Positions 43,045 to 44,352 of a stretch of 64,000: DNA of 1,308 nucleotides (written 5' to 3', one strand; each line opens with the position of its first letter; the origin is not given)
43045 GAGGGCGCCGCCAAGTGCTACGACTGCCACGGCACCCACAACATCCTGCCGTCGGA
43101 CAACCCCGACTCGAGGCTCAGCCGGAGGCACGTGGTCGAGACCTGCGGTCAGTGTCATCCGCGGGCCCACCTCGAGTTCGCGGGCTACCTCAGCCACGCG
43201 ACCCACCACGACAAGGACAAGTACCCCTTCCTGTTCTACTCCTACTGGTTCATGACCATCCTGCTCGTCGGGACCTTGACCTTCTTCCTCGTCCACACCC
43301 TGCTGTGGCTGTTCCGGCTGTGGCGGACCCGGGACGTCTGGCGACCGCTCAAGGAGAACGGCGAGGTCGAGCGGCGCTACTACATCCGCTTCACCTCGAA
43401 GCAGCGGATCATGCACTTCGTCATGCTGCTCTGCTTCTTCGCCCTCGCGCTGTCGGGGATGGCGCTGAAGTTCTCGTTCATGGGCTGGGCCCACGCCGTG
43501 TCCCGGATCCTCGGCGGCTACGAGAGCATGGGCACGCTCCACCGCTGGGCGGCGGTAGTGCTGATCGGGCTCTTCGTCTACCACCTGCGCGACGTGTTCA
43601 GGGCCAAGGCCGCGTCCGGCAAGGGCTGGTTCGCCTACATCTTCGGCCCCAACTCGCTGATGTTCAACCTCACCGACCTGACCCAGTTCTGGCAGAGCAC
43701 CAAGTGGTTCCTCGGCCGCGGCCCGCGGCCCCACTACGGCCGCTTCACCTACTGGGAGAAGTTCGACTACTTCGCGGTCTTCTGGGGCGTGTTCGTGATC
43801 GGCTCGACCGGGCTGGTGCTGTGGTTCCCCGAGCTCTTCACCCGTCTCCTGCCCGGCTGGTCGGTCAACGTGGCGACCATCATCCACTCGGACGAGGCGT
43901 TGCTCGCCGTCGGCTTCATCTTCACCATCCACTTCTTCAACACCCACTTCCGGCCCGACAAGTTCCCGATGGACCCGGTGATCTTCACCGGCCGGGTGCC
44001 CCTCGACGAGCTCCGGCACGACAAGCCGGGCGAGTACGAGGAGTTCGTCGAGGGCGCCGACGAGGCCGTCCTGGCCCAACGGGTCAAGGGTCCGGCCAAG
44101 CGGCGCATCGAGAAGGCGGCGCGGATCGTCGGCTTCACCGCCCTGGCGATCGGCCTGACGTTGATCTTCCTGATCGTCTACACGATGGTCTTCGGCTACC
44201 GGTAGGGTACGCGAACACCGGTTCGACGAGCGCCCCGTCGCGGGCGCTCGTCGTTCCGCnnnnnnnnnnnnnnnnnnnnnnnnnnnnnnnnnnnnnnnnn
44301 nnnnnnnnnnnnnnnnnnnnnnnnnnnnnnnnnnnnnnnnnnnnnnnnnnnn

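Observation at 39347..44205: Divergent ImcH-like / CbcL-like quinol-oxidase pair in which one polypeptide joins 23 c-type hemes to a b-cytochrome membrane anchor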

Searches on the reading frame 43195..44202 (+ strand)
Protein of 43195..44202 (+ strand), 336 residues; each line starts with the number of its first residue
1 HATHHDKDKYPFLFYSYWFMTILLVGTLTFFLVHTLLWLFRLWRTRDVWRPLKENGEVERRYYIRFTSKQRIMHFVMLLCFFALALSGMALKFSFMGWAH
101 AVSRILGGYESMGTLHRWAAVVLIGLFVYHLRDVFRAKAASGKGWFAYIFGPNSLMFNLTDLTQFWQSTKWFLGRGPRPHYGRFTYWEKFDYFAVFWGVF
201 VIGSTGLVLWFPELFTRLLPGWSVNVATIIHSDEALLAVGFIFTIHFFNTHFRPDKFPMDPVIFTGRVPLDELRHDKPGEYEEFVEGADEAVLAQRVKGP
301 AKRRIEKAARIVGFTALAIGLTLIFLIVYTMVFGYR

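Call 55: search_protein_representatives(protein=window:43195-44202:+)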
Query: 336 residues. Proteins with E-value up to 0.001 (for the whole library): 2401; up to 1e-10: 1492; up to 1e-30: 396. The best 150 are listed.
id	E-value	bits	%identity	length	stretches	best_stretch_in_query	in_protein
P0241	2.3e-107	375.7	55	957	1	1-336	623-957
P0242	6.0e-106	371.0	53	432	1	1-336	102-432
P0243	1.3e-102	360.0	53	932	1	1-332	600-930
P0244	3.9e-102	358.5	53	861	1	1-334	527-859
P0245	3.4e-101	355.4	57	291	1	62-336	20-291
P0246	9.4e-99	347.4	53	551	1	1-332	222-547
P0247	3.6e-97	342.2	50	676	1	1-334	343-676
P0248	1.0e-95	337.4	48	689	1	1-330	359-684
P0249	1.1e-95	337.2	50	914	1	1-331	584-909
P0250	1.8e-89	316.8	63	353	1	61-281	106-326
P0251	1.1e-86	307.6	48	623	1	1-330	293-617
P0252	1.6e-82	294.0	44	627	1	1-328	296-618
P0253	9.4e-82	291.4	46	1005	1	1-329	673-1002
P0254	2.5e-81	290.0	46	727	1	12-331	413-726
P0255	2.1e-79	283.7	48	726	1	1-332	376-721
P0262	6.3e-76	272.3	43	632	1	1-332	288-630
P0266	6.7e-74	265.6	41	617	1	1-331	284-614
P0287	8.8e-68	245.5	43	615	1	6-331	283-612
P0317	1.4e-63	231.7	39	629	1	1-332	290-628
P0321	3.6e-63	230.3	41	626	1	6-332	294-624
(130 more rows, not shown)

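Call 59: search_solved_structures(query=window:43195-44202:+, max_evalue=1, show_alignments=2)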
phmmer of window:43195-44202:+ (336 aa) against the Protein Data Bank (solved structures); distinct sequences matched with E-value up to 1: 1.
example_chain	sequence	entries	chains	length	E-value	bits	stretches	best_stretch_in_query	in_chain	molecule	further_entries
1kqf_C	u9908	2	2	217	6.6e-05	25.5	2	65-121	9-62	FORMATE DEHYDROGENASE, NITRATE-INDUCIBLE, CYTOCHROME B556(FDN) SUBUNIT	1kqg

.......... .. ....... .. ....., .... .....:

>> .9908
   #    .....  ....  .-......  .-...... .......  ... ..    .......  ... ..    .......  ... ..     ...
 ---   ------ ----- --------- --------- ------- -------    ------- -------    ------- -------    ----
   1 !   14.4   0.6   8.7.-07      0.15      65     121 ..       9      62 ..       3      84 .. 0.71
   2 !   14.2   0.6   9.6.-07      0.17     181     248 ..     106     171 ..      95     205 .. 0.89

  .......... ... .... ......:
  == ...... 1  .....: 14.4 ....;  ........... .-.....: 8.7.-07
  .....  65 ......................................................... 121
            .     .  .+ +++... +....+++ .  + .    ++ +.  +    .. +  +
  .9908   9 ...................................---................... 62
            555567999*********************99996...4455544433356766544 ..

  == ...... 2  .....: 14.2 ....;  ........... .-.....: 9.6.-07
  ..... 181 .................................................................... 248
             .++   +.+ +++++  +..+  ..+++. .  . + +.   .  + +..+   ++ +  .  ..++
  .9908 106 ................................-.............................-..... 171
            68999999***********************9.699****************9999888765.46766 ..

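Call 64: list_cluster_members(proteins=[P0266, P0317, P0321, P0287, P0262])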
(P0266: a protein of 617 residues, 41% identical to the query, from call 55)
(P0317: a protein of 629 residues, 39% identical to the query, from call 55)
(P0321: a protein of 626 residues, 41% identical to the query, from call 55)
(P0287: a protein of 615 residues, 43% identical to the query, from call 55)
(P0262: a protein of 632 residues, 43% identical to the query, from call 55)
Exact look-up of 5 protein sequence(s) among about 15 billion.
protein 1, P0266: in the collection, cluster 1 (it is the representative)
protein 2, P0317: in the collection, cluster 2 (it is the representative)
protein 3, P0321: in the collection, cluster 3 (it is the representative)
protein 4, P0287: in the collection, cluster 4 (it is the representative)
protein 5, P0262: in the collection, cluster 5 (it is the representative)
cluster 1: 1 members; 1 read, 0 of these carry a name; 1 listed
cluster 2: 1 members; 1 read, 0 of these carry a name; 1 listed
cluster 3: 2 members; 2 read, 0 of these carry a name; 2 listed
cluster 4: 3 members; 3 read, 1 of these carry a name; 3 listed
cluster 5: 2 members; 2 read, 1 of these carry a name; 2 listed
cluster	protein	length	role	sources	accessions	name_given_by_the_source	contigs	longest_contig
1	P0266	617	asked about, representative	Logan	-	-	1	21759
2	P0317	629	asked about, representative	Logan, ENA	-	-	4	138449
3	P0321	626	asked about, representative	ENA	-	-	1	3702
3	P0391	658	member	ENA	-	-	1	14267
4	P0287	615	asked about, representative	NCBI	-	-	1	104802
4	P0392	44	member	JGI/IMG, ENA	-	hypothetical protein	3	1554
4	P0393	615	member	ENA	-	-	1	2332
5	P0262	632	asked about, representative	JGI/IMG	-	cytochrome b subunit of formate dehydrogenase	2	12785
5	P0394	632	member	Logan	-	-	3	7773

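Call 65: find_homologous_proteins(query=P0266, max_evalue=1e-20)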
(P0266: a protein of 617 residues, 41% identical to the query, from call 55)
Query P0266 (617 aa): 1500 proteins with E <= 1e-20 among 8000 candidates; the best 120 are listed.
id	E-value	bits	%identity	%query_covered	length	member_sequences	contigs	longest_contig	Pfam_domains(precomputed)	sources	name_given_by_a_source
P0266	0.0e+0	1456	100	100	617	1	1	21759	PF09699.16,PF14537.12,PF22678.2,PF02085.22,PF14522.12,PF22113.2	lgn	-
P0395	8.7e-233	792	56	100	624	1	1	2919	PF09699.16,PF14537.12,PF14522.12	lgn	-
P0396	4.0e-214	731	52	95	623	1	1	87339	PF09699.16,PF14537.12,PF02085.22,PF14522.12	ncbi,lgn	ncbi:MAG: cytochrome C [Desulfopila sp.]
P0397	6.6e-208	710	47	97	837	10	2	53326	PF09699.16,PF14537.12,PF14522.12,PF22113.2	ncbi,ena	-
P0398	2.5e-204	698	49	94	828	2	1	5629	PF09699.16,PF14537.12,PF22678.2,PF14522.12,PF22113.2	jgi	jgi:cytochrome b subunit of formate dehydrogenase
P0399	2.6e-201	688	48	94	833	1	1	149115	PF09699.16,PF14537.12,PF14522.12,PF22113.2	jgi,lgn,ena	-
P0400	1.2e-194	666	46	93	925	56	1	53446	PF14537.12,PF22678.2,PF01292.27,PF02085.22,PF14522.12,PF22113.2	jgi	-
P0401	2.2e-192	659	46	93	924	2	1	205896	PF09699.16,PF14537.12,PF22678.2,PF02085.22,PF14522.12,PF22113.2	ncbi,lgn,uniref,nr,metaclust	ncbi:Cytochrome b subunit of formate dehydrogenase [Syntrophus gentianae]|uniref:Cytochrome b subuni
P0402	2.9e-192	658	47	93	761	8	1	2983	PF09699.16,PF14537.12,PF14522.12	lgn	-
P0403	3.9e-191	655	47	95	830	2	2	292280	PF09699.16,PF14537.12,PF02085.22,PF14522.12,PF22113.2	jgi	-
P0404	1.7e-190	652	47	93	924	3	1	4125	PF14537.12,PF22678.2,PF01292.27,PF02085.22,PF14522.12,PF22113.2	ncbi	-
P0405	6.9e-190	650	46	94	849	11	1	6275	PF09699.16,PF14537.12,PF01292.27,PF02085.22,PF14522.12,PF22113.2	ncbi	-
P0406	8.4e-190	650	46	93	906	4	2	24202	PF09699.16,PF14537.12,PF22678.2,PF02085.22,PF14522.12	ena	-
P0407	1.9e-189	649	48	93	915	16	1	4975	PF09699.16,PF14537.12,PF22678.2,PF02085.22,PF14522.12,PF22113.2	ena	-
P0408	3.4e-189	648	48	96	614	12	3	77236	PF14537.12,PF22678.2,PF01292.27,PF02085.22,PF14522.12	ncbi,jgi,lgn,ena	-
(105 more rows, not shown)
